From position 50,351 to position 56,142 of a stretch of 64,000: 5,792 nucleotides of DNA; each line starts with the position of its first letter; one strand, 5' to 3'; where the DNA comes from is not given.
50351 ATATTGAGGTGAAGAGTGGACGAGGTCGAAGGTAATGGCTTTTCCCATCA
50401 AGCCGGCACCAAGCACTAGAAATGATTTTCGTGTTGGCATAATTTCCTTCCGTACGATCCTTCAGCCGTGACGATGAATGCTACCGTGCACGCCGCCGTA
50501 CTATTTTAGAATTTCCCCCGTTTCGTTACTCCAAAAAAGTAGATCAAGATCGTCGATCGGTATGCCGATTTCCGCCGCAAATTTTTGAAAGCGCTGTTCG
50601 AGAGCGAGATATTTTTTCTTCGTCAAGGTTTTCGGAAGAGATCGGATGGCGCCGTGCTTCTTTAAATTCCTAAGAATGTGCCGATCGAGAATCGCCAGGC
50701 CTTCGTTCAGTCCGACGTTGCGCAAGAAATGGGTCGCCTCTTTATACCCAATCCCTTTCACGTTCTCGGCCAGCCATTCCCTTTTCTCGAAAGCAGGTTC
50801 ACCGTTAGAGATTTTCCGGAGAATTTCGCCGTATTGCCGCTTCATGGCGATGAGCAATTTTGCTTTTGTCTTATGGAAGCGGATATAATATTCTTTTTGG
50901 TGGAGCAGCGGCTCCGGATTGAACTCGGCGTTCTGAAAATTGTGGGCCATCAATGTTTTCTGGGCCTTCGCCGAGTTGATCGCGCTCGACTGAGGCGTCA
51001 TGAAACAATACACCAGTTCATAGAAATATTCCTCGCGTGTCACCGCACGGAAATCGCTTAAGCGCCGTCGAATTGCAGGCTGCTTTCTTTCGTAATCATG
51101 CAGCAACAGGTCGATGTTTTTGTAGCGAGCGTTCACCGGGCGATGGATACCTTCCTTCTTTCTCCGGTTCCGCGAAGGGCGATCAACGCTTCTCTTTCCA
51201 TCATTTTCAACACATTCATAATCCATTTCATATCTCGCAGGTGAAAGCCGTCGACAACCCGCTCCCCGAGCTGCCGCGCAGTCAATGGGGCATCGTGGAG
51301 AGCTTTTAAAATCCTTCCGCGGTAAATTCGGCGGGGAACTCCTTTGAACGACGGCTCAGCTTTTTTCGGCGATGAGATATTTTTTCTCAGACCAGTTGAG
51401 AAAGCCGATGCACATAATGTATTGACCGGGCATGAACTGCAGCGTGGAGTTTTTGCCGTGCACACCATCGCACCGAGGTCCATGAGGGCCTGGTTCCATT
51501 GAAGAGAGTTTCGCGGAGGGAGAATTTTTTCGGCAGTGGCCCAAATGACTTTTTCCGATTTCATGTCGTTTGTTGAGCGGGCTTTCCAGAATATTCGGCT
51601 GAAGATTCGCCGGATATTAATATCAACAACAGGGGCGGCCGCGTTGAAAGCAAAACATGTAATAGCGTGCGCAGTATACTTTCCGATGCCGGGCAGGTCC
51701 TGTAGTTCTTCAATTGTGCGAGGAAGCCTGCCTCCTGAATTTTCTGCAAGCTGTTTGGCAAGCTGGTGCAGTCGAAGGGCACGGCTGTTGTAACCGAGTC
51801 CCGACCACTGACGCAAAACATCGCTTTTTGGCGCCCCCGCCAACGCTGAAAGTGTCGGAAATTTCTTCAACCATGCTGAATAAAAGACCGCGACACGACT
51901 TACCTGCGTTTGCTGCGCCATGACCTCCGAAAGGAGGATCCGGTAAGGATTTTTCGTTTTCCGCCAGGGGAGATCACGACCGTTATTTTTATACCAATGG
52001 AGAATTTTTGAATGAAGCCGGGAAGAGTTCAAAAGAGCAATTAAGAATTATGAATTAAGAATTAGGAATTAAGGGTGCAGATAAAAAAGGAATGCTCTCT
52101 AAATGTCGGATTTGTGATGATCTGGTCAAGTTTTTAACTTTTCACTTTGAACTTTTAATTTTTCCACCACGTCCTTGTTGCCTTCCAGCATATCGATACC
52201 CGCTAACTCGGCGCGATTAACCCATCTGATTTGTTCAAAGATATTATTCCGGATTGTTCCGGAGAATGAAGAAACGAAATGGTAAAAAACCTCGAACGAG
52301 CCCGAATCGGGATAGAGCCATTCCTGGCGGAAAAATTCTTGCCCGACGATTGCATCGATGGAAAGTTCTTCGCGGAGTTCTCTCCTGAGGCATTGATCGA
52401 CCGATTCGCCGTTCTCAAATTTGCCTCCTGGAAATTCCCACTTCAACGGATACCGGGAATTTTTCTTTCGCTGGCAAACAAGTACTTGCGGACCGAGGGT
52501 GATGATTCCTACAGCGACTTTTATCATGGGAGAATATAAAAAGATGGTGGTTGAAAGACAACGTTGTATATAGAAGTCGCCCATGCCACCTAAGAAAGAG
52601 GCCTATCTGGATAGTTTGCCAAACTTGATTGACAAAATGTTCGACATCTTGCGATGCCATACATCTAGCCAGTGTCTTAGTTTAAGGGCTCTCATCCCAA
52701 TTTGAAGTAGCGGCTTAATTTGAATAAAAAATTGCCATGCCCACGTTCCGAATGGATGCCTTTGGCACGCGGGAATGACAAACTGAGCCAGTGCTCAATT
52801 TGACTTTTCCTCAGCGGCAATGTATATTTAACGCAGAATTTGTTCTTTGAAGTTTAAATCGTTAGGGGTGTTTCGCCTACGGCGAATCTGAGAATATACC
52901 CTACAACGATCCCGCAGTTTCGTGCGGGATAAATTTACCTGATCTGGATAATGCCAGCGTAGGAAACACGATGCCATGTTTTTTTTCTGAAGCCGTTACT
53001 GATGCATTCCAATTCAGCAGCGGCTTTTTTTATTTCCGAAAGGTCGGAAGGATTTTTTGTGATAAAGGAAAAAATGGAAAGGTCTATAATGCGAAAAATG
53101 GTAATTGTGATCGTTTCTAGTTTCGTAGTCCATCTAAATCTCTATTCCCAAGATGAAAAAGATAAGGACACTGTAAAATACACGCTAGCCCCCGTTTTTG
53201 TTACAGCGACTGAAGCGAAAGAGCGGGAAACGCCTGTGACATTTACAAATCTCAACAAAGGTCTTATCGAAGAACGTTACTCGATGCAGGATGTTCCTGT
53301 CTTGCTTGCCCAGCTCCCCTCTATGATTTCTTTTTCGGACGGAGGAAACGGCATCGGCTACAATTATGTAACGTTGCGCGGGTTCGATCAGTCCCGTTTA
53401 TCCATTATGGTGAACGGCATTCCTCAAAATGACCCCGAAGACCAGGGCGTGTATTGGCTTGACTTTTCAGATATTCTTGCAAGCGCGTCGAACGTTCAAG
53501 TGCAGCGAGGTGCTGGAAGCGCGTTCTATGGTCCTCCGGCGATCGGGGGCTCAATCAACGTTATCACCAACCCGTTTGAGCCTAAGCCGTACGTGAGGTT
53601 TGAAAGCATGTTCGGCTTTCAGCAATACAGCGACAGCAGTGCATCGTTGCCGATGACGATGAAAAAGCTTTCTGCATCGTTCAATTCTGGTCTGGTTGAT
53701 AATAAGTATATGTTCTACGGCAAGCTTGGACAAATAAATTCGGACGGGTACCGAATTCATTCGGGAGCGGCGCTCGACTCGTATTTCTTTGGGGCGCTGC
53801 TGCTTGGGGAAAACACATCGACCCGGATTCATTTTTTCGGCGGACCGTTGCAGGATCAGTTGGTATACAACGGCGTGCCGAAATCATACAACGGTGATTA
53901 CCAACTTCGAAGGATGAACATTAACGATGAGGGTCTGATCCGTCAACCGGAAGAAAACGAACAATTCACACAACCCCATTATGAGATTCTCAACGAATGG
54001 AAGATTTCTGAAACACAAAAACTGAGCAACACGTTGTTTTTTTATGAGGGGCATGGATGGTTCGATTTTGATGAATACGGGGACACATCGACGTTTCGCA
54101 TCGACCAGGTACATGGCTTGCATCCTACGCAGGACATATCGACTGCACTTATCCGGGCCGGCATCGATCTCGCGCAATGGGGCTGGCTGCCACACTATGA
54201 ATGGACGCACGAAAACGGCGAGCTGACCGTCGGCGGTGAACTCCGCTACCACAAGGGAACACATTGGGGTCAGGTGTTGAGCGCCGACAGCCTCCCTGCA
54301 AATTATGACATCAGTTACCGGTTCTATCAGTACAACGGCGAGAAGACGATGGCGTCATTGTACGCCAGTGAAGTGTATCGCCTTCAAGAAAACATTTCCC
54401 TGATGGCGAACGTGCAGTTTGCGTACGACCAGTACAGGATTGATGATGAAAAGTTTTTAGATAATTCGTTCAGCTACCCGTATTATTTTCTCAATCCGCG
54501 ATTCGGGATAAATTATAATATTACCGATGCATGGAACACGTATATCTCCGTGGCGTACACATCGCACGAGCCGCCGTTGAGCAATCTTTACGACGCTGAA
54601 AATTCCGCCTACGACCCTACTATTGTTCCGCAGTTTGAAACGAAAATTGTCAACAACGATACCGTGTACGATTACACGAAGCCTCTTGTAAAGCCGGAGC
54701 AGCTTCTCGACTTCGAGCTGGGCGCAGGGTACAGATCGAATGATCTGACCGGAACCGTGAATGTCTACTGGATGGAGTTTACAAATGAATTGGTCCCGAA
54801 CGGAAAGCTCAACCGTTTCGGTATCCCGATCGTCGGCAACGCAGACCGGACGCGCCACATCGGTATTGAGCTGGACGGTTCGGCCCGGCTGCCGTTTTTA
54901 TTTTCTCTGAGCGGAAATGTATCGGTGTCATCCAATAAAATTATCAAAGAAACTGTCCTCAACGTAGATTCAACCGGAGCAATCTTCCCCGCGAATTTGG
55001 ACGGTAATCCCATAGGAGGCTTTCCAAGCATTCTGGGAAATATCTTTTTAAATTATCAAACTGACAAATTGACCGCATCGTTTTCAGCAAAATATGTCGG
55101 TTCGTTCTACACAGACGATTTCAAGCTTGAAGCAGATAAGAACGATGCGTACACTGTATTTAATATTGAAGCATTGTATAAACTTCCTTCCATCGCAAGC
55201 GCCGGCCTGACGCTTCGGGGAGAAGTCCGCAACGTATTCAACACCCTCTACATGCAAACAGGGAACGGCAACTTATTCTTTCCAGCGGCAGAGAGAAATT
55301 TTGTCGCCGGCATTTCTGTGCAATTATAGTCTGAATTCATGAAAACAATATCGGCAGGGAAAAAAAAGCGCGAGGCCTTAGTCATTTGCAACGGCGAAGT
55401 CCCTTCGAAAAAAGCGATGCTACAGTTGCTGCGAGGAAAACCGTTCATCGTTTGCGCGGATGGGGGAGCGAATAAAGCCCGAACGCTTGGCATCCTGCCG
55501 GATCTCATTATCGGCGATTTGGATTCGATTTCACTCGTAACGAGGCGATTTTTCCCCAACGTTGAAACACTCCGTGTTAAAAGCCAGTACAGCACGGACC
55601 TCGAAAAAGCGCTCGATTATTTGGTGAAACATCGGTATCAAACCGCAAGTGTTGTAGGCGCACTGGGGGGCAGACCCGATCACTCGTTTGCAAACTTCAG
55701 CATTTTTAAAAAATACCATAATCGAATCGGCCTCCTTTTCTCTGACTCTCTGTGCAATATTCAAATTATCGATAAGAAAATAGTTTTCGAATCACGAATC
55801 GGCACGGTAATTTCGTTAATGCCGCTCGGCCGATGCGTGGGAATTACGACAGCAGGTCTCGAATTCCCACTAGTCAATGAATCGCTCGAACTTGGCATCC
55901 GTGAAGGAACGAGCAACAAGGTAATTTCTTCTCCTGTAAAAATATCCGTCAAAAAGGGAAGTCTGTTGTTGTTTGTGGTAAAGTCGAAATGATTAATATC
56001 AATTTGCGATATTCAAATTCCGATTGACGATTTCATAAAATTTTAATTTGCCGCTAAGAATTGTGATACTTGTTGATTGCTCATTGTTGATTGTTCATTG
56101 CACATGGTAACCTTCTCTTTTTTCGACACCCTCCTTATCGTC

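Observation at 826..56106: Phased heptanucleotide (7-nt period) tracts fill intergenic spacers at nine or more loci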

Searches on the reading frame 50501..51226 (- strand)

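Call 67: search_protein_families(library=pfam, proteins=[window:50501-51226:-])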
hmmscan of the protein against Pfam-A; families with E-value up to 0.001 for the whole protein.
window:50501-51226:- (241 aa): 1 family
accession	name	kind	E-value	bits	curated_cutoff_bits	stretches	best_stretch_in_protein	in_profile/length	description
PF22175.2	Ogg-HhH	-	3.5e-49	167.1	27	1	53-222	2-173/173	8-oxoguanine DNA glycosylase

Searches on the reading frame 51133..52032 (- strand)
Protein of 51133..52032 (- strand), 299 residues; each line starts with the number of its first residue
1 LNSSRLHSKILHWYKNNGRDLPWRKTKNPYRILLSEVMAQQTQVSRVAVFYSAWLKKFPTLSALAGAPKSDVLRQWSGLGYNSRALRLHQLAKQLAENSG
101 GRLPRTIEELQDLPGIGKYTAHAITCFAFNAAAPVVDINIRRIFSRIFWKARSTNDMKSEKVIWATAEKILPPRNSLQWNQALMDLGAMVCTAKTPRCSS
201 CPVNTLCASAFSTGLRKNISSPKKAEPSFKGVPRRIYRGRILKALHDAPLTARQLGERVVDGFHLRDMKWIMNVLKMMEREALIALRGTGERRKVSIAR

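Call 10: search_protein_families(library=pfam, proteins=[window:51133-52032:-])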
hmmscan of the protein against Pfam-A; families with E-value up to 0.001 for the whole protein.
window:51133-52032:- (299 aa): 3 families
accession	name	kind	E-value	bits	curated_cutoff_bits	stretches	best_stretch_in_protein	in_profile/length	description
PF00730.31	HhH-GPD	-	8.6e-19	68.3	26.2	1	35-164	2-103/108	HhH-GPD superfamily base excision DNA repair protein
PF00633.29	HHH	-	7.8e-09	35.4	24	1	101-127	4-30/30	Helix-hairpin-helix motif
PF10576.14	EndIII_4Fe-2S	-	0.00068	20.3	20.5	0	191-207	1-17/17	Iron-sulfur binding domain of endonuclease III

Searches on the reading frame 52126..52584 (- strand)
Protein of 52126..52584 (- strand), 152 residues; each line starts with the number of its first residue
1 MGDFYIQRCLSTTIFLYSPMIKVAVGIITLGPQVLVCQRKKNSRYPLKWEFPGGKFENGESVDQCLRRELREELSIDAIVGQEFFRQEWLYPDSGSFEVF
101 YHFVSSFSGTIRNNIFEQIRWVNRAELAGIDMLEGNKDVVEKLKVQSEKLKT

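Call 10: search_protein_families(library=pfam, proteins=[window:52126-52584:-])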
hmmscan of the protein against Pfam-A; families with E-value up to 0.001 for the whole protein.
window:52126-52584:- (152 aa): 2 families
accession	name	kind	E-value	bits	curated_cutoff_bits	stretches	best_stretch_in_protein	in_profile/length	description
PF00293.34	NUDIX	-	9.1e-20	71.5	21.1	1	21-140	2-131/134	NUDIX domain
PF14815.12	NUDIX_4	-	6.1e-10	39.3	35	1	25-141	2-112/113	NUDIX domain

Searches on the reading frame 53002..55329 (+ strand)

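Call 10: search_protein_families(library=pfam, proteins=[window:53002-55329:+])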
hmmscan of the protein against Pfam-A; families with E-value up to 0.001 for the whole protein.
window:53002-55329:+ (775 aa): 2 families
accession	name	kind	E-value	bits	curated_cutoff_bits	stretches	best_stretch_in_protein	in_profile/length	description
PF00593.30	TonB_dep_Rec_b-barrel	-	1.2e-31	111.5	27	1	271-745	12-436/436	TonB dependent receptor-like, beta-barrel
PF07715.20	Plug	-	5.9e-14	52.9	23.9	1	74-183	2-106/107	TonB-dependent Receptor Plug Domain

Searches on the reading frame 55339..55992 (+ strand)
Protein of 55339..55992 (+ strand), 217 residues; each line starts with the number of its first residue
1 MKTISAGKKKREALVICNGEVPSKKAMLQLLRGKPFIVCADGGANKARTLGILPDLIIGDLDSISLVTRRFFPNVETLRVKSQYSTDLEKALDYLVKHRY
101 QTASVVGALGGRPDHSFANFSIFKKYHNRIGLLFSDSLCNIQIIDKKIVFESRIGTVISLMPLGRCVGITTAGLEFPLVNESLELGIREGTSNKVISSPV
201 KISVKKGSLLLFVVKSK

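Call 10: search_protein_families(library=pfam, proteins=[window:55339-55992:+])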
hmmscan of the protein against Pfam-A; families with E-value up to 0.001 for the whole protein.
window:55339-55992:+ (217 aa): 2 families
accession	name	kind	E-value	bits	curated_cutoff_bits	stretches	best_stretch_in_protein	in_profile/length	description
PF04263.21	TPK_catalytic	-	1.1e-26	93.4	30.7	1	29-127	3-105/113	Thiamin pyrophosphokinase, catalytic domain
PF04265.19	TPK_B1_binding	-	2.7e-11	43.4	22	1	154-209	10-67/67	Thiamin pyrophosphokinase, vitamin B1 binding domain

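Call 51: find_encoding_contigs(protein=window:55339-55992:+, flank=3000, max_places=10)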
Protein window:55339-55992:+ (217 aa): 1 contig read that carries it; 1 place shown.
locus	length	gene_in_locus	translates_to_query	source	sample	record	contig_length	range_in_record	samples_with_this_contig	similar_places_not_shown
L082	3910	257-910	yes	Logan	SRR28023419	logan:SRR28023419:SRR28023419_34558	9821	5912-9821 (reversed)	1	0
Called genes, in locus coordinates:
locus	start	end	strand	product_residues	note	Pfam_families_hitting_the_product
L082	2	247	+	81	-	?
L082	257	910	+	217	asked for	PF04263:TPK_catalytic, PF04265:TPK_B1_binding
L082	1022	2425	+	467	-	PF00474:SSF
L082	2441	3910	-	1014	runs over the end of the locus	PF00989:PAS, PF13426:PAS_9, PF00989:PAS, PF08447:PAS_3, PF08448:PAS_4, PF13426:PAS_9, PF01590:GAF, PF13185:GAF_2, +7 more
